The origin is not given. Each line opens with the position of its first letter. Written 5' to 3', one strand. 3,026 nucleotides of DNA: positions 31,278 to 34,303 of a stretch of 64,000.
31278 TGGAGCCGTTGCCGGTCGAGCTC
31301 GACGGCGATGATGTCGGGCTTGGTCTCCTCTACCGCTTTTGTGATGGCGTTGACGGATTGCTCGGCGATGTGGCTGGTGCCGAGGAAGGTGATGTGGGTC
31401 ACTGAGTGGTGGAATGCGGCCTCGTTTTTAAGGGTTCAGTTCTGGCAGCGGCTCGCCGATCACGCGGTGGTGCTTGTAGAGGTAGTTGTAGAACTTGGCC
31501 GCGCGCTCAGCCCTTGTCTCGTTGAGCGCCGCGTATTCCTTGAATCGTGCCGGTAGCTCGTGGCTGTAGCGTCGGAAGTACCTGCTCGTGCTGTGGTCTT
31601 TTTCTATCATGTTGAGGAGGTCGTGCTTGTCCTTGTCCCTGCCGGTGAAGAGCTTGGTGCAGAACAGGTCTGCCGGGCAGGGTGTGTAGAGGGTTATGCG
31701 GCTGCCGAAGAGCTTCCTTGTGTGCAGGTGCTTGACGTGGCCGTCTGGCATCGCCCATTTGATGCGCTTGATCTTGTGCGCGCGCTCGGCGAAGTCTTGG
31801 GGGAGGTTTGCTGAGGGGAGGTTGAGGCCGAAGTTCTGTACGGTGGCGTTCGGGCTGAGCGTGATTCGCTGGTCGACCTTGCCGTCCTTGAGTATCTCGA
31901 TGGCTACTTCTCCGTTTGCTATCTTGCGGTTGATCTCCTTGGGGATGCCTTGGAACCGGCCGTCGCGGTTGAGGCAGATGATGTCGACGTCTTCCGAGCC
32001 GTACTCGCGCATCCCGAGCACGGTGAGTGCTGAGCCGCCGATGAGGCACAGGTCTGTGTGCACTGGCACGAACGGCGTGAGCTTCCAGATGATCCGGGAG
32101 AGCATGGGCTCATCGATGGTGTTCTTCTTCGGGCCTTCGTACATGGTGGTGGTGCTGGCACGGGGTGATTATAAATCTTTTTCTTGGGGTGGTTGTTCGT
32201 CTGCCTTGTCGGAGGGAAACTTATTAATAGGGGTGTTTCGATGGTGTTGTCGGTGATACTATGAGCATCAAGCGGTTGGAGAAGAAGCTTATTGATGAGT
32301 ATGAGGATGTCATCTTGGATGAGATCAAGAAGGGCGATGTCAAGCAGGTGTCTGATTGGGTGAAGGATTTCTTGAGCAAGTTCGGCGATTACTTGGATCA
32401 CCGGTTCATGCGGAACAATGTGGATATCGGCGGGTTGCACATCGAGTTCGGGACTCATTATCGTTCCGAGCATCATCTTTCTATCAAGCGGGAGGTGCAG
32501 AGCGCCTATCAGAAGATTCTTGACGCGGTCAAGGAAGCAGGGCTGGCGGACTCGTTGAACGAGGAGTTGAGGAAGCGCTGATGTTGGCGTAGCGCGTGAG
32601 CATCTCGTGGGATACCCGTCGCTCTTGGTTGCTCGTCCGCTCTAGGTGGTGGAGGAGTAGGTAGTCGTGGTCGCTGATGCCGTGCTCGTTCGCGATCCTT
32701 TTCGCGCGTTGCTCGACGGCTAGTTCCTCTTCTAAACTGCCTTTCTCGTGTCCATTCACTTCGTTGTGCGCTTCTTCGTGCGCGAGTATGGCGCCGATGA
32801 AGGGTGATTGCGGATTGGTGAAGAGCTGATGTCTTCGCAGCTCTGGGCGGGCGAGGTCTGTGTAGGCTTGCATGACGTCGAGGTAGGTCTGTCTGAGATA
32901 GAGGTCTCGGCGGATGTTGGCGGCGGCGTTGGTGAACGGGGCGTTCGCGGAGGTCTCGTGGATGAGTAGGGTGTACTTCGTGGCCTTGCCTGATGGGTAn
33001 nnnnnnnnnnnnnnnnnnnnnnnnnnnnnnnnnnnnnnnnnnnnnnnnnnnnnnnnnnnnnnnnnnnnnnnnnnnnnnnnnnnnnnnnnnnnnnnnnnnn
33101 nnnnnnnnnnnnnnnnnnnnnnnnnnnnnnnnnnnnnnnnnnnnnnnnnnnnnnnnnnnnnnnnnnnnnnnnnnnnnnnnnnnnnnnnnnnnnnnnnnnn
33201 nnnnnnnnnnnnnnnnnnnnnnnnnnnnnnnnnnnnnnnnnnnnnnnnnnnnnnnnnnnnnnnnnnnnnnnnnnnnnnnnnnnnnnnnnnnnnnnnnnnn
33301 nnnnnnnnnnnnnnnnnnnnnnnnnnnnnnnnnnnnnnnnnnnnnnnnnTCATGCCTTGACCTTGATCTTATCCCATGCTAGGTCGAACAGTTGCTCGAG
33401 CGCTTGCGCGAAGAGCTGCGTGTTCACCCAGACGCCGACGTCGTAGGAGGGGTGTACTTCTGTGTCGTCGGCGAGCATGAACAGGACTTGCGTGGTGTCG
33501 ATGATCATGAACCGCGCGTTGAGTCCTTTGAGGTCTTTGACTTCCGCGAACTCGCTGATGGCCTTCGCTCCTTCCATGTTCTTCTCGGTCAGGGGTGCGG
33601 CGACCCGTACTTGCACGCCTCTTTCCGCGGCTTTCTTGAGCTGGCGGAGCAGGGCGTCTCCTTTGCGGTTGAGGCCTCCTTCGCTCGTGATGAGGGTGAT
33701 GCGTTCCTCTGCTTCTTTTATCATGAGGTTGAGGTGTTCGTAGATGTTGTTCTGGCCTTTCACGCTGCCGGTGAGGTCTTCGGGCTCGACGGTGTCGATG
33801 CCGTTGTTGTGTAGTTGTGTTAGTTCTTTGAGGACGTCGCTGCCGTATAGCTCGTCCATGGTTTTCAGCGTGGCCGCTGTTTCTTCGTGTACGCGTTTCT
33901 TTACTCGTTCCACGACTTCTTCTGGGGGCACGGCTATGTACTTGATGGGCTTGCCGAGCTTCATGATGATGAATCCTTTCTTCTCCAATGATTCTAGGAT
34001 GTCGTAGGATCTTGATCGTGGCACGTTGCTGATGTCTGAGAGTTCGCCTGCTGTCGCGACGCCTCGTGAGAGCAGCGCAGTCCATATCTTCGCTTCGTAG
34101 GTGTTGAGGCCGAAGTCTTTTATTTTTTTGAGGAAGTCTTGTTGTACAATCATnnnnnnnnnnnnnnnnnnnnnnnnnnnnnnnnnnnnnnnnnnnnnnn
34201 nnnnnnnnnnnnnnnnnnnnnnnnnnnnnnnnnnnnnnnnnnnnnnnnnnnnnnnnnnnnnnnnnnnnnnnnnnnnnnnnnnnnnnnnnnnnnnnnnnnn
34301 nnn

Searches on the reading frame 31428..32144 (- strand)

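Call 28: search_protein_families(library=pfam, proteins=[window:31428-32144:-], max_evalue=0.001)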
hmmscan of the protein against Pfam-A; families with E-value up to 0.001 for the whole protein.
window:31428-32144:- (238 aa): 1 family
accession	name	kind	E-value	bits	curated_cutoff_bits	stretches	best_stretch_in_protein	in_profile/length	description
PF19502.5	DUF6036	-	1.8e-07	31.5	23.6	1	31-178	21-117/164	Nucleotidyltransferase of unknown function (DUF6036)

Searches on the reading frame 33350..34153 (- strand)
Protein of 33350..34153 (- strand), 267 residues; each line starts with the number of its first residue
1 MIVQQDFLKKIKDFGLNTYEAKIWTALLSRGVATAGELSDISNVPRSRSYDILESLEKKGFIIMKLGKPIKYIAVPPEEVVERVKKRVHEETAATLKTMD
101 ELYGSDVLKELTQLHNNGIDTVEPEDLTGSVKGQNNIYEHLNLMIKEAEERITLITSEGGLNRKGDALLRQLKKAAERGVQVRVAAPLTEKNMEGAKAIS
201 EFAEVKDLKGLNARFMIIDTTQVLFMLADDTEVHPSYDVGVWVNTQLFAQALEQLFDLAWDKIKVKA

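Call 26: search_protein_families(library=pfam, proteins=[window:33350-34153:-], max_evalue=0.001)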
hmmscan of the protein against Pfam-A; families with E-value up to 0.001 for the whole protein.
window:33350-34153:- (267 aa): 3 families
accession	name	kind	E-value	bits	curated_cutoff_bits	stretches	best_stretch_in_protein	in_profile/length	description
PF01978.25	TrmB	-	1.1e-20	73.7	25.6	1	12-78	2-68/68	Sugar-specific transcriptional regulator TrmB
PF11495.14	Regulator_TrmB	-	8.1e-06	25.7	22.2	1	131-261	5-130/233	Archaeal transcriptional regulator TrmB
PF13091.12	PLDc_2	-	0.00044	20.5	27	0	144-221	4-91/132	PLD-like domain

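Call 68: search_protein_families(library=ncbifam, proteins=[window:33350-34153:-], max_evalue=0.01)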
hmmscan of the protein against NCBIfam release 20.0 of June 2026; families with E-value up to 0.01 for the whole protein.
window:33350-34153:- (267 aa): 5 families
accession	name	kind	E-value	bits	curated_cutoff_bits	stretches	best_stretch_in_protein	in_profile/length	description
NF041141.1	tran_reg_TrmBL2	equivalog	1.1e-25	90.7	530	1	12-264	12-262/264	HTH-type transcriptional regulator TrmBL2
NF047390.1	TransRegTrmBL1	equivalog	4.1e-17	62.2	650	1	4-114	3-113/341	HTH-type sugar sensing transcriptional regulator TrmBL1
NF047392.1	TransRegTrmBHalo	equivalog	4.2e-13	49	500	1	10-90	12-92/349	HTH-type sugar sensing transcriptional regulator TrmB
NF040851.1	tran_reg_TrmB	equivalog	1.2e-11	44.4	600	1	3-93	3-93/338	HTH-type sugar-sensing transcriptional regulator TrmB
NF038319.1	DISARM_DrmC_I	equivalog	0.0014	18.2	133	1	141-207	99-161/236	DISARM system phospholipase D-like protein DrmC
